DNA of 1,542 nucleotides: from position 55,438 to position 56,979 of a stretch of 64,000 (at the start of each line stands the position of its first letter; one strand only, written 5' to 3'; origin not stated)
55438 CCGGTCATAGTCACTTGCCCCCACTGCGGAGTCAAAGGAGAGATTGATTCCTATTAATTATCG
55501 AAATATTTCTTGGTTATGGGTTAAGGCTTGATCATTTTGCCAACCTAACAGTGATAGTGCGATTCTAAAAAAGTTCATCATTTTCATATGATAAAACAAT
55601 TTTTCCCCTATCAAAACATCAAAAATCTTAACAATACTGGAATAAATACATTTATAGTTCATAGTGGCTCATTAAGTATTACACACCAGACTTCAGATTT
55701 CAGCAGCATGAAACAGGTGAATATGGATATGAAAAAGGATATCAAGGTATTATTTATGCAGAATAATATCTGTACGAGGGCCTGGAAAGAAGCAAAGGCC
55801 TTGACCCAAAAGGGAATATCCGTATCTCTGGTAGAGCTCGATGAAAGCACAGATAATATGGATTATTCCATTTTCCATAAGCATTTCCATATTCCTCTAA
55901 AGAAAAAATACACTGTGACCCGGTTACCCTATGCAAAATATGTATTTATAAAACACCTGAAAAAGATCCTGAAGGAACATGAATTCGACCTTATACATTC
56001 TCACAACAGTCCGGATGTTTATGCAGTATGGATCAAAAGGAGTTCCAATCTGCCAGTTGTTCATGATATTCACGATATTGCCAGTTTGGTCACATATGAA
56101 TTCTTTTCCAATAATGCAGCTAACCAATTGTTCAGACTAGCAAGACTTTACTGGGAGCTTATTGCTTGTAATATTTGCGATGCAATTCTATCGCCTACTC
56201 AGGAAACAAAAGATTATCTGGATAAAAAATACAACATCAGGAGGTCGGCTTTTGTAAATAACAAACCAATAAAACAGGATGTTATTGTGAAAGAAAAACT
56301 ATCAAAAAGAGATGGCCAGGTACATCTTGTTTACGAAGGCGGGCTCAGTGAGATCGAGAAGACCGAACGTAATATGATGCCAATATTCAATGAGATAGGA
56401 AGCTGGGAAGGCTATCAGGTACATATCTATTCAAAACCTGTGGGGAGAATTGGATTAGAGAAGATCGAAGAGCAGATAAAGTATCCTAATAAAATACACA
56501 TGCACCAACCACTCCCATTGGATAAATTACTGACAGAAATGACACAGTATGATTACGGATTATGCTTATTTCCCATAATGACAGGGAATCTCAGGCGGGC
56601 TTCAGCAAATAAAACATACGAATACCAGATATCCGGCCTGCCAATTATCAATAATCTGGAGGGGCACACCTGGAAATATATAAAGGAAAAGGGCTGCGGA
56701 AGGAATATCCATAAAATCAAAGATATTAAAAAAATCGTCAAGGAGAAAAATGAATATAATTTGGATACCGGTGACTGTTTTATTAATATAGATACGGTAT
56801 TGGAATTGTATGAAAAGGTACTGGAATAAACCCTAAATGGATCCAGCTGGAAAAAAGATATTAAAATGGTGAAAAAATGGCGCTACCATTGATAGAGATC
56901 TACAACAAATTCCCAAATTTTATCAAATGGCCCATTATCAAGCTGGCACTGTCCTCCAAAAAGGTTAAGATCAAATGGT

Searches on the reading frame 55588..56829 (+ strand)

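Call 19: search_protein_families(library=pfam, proteins=[window:55588-56829:+], max_evalue=0.00001)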
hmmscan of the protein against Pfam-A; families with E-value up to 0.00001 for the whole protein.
window:55588-56829:+ (413 aa): 2 families
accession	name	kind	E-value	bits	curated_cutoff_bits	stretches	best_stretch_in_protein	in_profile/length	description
PF13439.12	Glyco_transf_4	-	1.1e-18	68.3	28.5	1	69-219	12-156/170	Glycosyltransferase Family 4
PF13579.12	Glyco_trans_4_4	-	1.1e-06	29.5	29.7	1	67-219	9-149/158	Glycosyl transferase 4-like domain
